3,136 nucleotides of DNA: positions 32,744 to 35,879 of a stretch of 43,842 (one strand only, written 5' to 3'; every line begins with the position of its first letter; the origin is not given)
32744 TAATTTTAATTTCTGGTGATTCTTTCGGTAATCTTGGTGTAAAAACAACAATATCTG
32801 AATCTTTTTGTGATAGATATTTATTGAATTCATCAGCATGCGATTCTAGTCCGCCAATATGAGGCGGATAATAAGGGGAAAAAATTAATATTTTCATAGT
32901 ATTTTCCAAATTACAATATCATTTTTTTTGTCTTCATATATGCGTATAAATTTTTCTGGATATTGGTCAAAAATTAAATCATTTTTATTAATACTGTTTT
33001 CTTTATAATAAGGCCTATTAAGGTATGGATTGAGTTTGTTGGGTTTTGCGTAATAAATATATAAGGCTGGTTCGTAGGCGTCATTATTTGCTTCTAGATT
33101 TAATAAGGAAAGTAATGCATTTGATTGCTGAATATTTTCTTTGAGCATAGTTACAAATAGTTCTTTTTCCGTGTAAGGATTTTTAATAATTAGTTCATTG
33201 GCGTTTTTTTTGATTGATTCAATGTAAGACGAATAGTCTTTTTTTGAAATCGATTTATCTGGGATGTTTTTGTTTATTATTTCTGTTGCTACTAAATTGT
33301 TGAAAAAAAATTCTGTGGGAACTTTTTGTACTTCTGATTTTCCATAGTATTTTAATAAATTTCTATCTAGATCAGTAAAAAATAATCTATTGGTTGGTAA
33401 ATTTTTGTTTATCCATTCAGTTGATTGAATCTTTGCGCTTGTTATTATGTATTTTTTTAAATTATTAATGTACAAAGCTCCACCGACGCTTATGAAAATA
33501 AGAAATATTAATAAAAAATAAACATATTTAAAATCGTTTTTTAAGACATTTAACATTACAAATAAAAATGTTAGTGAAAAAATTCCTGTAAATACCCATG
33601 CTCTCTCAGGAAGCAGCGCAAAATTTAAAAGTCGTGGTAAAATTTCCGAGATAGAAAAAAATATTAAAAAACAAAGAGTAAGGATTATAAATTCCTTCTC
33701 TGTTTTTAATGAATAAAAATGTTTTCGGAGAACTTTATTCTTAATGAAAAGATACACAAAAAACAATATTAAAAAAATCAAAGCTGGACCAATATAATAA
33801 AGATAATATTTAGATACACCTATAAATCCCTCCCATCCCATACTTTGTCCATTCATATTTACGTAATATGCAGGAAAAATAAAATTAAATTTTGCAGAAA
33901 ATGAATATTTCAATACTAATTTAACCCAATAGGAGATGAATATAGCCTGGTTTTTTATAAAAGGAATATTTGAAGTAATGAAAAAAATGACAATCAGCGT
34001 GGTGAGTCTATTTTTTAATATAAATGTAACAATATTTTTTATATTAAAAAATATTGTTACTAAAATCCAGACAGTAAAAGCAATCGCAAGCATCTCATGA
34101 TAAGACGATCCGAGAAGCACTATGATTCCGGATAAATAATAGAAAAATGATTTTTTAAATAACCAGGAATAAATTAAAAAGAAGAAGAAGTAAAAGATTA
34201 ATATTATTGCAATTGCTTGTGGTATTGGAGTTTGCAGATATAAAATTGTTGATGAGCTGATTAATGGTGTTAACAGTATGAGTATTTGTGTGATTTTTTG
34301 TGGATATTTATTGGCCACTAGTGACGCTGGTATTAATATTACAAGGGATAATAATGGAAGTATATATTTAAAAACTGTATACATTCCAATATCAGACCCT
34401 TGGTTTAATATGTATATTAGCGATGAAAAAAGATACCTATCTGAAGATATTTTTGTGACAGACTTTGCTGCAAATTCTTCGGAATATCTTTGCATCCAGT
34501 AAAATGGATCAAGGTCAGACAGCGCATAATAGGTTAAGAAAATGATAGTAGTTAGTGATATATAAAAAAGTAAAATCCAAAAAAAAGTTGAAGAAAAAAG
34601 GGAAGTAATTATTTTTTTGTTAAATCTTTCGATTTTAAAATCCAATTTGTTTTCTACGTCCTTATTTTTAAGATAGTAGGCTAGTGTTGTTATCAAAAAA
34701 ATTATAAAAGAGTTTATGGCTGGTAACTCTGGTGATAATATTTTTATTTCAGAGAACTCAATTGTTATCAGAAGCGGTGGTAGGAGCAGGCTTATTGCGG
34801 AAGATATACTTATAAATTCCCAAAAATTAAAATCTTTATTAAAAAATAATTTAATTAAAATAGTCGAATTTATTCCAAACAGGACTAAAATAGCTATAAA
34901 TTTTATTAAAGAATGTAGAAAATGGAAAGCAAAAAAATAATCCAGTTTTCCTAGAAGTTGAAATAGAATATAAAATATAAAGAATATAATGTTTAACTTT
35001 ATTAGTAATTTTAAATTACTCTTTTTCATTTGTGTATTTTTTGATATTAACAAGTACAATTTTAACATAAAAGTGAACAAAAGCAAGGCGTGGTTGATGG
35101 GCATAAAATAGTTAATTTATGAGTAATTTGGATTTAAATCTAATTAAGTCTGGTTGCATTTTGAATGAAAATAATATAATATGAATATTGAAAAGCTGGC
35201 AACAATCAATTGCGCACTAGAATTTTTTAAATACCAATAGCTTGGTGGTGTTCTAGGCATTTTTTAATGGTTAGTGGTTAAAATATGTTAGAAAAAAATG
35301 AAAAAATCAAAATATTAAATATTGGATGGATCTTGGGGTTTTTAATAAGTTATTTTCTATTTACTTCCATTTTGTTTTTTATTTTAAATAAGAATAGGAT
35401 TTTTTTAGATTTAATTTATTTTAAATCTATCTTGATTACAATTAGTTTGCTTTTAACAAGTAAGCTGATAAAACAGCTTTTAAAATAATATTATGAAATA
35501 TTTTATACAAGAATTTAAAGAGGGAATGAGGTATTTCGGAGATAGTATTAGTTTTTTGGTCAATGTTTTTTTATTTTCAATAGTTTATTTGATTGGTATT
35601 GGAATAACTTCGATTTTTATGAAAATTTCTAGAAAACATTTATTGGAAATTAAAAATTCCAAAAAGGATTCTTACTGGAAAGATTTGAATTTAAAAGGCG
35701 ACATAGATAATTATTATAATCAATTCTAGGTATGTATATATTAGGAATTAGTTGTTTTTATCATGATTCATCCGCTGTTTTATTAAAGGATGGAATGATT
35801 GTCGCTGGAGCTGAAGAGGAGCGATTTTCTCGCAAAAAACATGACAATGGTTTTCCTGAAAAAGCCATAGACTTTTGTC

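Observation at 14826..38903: Hyper-modifying glycan island: nine SAM-methyltransferases interleaved with six glycosyltransferases, an amidotransferase and a carbamoyltransferase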

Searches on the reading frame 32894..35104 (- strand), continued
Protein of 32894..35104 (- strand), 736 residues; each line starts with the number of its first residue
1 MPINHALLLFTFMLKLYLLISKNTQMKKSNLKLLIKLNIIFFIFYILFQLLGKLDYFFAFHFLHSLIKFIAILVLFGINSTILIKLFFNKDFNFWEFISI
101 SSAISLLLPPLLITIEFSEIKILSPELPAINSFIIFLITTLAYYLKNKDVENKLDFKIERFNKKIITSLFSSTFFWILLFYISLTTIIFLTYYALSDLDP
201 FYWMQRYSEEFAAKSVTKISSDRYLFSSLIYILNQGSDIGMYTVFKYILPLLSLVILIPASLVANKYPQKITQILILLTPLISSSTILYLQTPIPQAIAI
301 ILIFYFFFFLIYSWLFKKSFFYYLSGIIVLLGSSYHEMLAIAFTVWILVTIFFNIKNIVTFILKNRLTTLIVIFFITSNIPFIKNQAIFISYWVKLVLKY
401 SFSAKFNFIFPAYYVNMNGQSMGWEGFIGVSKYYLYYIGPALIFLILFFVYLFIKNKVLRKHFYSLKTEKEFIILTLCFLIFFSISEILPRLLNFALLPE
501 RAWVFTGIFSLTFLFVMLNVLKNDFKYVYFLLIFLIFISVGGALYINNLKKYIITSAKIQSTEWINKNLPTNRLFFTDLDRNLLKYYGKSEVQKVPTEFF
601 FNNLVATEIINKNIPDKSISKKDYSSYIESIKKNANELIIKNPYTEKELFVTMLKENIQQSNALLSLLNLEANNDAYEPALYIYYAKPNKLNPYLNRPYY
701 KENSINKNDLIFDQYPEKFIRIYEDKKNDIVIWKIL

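Call 44: fold_search(model_id=the predicted structure, library=pdb)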
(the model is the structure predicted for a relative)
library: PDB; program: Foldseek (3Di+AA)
matches with E <= 10: 87; with E <= 0.001: 16
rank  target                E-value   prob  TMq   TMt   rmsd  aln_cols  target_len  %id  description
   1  6gxc_A                2.5e-07  1.00  0.40  0.40  12.2       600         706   14  Bacterial oligosaccharyltransferase PglB in complex with an inhibitory peptide and a reactive lipid-linked oligosaccha (released 2018-11-14)
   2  5ogl_A                6.9e-07  1.00  0.38  0.38  11.9       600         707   14  Structure of bacterial oligosaccharyltransferase PglB in complex with an acceptor peptide and an lipid-linked oligosac (released 2017-10-25)
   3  3rce_A                9.2e-07  1.00  0.36  0.38  14.6       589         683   14  Bacterial oligosaccharyltransferase PglB (released 2011-06-15)
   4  7oci_F                9.9e-06  1.00  0.41  0.44  12.3       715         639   10  Cryo-EM structure of yeast Ost6p containing oligosaccharyltransferase complex (released 2022-02-16)
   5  8age_A                1.4e-05  1.00  0.39  0.43  18.2       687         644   12  Structure of yeast oligosaccharylransferase complex with acceptor peptide bound (released 2022-12-07)
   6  6s7o_A                2.4e-05  1.00  0.40  0.43  11.1       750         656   11  Cryo-EM structure of human oligosaccharyltransferase complex OST-A (released 2019-12-18)
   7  9n9j_I                3.8e-05  1.00  0.38  0.39  15.4       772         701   10  Structure of a GRP94 folding intermediate engaged with a CCDC134- and FKBP11-bound secretory translocon (released 2025-11-19)
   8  6ftg_5                6.7e-05  1.00  0.40  0.44  13.4       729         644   10  Subtomogram average of OST-containing ribosome-translocon complexes from canine rough microsomal membranes (released 2018-03-21)
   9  6c26_A                6.7e-05  1.00  0.35  0.38  17.9       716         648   12  The Cryo-EM structure of a eukaryotic oligosaccharyl transferase complex (released 2018-01-31)
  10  8agb_A                8.1e-05  1.00  0.41  0.45  13.7       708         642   12  Structure of yeast oligosaccharylransferase complex with lipid-linked oligosaccharide bound (released 2022-12-07)
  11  8agc_A                8.5e-05  1.00  0.39  0.40  14.2       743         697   12  Structure of yeast oligosaccharylransferase complex with lipid-linked oligosaccharide and non-acceptor peptide bound (released 2022-12-07)
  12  6ezn_F                8.9e-05  1.00  0.41  0.44  13.8       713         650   12  Cryo-EM structure of the yeast oligosaccharyltransferase (OST) complex (released 2018-01-17)
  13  6s7t_A                1.3e-04  1.00  0.37  0.37  17.7       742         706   10  Cryo-EM structure of human oligosaccharyltransferase complex OST-B (released 2019-12-18)
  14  7zli_A                1.6e-04  1.00  0.29  0.31  14.8       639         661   11  Cryo-EM structure of C-mannosyltransferase CeDPY19, in complex with Dol25-P-Man and bound to CMT2-Fab and anti-Fab nan (released 2023-01-11)
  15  8pn9_A                3.5e-04  1.00  0.38  0.41  16.2       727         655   12  Structure of human oligosaccharyltransferase OST-A complex bound to NGI-1 (released 2024-05-08)
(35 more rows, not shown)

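Call 58: search_protein_families(library=pfam, alignment_id=A1, max_evalue=10)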
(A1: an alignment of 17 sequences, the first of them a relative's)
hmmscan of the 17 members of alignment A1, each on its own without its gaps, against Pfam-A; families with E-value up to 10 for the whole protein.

A. member 1, P0001 (711 aa): 0 families

B. families by the number of members that match (of 17 scanned): 7 families
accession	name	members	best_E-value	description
PF20604.3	DUF6798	3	0.027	Domain of unknown function (DUF6798)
PF22686.1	Alg17C_C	1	0.015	Exo-oligoalginate lyase-like, C-terminal domain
PF19111.5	DUF5798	1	0.098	Family of unknown function (DUF5798)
PF01025.24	GrpE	1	0.12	GrpE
PF18190.7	Plk4_PB1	1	0.18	Polo-like Kinase 4 Polo Box 1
PF05008.21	V-SNARE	1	0.59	Vesicle transport v-SNARE protein N-terminus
PF20303.3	YLATT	1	0.62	YEATS-Like-Associating Three TM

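Call 76: search_protein_representatives(alignment_id=A1)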
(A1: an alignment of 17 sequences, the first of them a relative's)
Query: 17 sequences, 707 profile positions. Proteins with E-value up to 0.001 (for the whole library): 393; up to 1e-10: 366; up to 1e-30: 265. The best 150 are listed.
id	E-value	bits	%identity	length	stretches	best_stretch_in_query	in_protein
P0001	6.0e-287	970.1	-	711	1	3-707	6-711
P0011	1.6e-272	922.4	-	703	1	3-707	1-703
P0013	2.0e-257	872.5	-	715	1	3-707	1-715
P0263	8.5e-247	837.3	-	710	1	3-706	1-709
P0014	8.8e-240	814.1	-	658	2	3-589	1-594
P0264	6.3e-239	811.3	-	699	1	4-707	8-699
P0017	2.7e-234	796.0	-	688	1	1-707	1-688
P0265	4.5e-226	768.8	-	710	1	3-707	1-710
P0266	4.1e-223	759.1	-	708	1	3-707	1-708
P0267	3.3e-221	752.7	-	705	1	3-707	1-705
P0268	1.7e-219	747.1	-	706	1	3-707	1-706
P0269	3.2e-217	739.6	-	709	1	5-707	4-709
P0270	1.8e-209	713.9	-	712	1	5-706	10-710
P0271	2.8e-208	710.0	-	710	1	3-707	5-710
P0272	8.4e-207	705.1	-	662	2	3-578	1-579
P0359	1.4e-125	436.6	-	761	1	1-705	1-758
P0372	1.2e-113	397.2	-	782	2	1-568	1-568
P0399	7.2e-69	249.2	-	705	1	6-706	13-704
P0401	6.4e-68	246.1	-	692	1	3-706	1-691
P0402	9.9e-67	242.1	-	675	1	38-707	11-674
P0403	1.1e-66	242.0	-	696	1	7-706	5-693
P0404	4.2e-64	233.4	-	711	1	4-706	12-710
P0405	5.4e-62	226.5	-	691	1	3-706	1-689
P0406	1.4e-61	225.1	-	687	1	3-706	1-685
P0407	1.7e-61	224.8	-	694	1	9-706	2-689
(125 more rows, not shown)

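Call 77: search_protein_families(library=pfam, proteins=[P0399, P0401, P0402, P0403, P0404, P0405, P0406, P0407, P0372, P0359], max_evalue=1)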
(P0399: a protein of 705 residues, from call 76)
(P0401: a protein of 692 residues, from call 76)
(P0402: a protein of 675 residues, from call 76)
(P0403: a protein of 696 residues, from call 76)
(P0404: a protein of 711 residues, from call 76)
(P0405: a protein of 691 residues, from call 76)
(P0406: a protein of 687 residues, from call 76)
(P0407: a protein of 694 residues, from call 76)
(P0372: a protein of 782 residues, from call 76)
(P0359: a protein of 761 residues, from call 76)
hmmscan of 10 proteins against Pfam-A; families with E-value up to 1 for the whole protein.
P0399 (705 aa): 4 families
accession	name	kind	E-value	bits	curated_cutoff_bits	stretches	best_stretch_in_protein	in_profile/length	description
PF20604.3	DUF6798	-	0.00044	20.4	26.9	1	532-566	2-35/61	Domain of unknown function (DUF6798)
PF13231.12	PMT_2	-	0.019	15.7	26.1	1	216-346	27-154/160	Dolichyl-phosphate-mannose-protein mannosyltransferase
PF20176.3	DUF6541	-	0.12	11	29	0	245-354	218-334/646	Family of unknown function (DUF6541)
PF15679.10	DUF4665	-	0.28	12.3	27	1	595-650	24-78/99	Domain of unknown function (DUF4665)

P0401 (692 aa): 0 families

P0402 (675 aa): 0 families

P0403 (696 aa): 3 families
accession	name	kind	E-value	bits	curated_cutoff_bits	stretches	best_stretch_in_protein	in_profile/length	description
PF07760.16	DUF1616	-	2e-07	30.9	31.6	1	21-116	14-115/307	Protein of unknown function (DUF1616)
PF18689.6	PriX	-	0.059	14.1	25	1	534-619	15-93/95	Primase X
PF01452.22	Rota_NSP4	-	0.74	9.8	27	1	564-630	80-149/173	Rotavirus non structural protein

P0404 (711 aa): 1 family
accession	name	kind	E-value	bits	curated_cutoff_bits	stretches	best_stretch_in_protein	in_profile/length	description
PF20604.3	DUF6798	-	0.0021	18.2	26.9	1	531-565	2-35/61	Domain of unknown function (DUF6798)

P0405 (691 aa): 0 families

P0406 (687 aa): 2 families
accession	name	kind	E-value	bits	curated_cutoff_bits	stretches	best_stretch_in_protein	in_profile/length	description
PF19995.5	iSTAND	-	0.012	16.4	24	1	514-607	10-109/163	inactive STAND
PF13567.11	DUF4131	-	0.022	14.9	31.6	1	97-168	5-63/165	Domain of unknown function (DUF4131)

P0407 (694 aa): 2 families
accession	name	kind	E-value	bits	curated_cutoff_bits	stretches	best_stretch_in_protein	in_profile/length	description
PF20604.3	DUF6798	-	0.0091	16.1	26.9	1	507-539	4-35/61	Domain of unknown function (DUF6798)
PF03682.18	UPF0158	-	0.081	13.4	21.1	1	556-654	22-126/157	Uncharacterised protein family (UPF0158)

P0372 (782 aa): 2 families
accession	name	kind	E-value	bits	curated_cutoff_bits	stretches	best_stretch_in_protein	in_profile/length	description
PF14256.11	YwiC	-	0.024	15.3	25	1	211-294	26-109/126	YwiC-like protein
PF16079.10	Phage_holin_5_2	-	0.08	13.6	29.2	1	331-372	18-59/76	Phage holin family Hol44, in holin superfamily V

P0359 (761 aa): 2 families
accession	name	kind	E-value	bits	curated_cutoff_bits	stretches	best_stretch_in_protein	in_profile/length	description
PF05263.17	DUF722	-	0.13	12.8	29.8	1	531-612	22-105/134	Protein of unknown function (DUF722)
PF20701.3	HetE-N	-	0.18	12.6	25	1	618-676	11-69/102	Het-E N-terminal domain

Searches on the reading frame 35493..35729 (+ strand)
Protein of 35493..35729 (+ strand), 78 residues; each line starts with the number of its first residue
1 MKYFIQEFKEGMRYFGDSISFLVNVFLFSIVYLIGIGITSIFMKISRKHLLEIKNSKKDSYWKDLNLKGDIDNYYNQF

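Call 9: search_protein_families(library=pfam, proteins=[window:35493-35729:+], max_evalue=1)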
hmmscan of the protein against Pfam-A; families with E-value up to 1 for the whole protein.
window:35493-35729:+ (78 aa): 1 family
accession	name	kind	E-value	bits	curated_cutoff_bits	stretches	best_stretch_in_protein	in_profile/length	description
PF14163.11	SieB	-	0.032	14.3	26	1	18-66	31-79/147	Super-infection exclusion protein B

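Call 17: search_protein_families(library=ncbifam, proteins=[window:35493-35729:+], max_evalue=0.001)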
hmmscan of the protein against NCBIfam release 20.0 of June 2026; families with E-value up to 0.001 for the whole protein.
window:35493-35729:+ (78 aa): 0 families
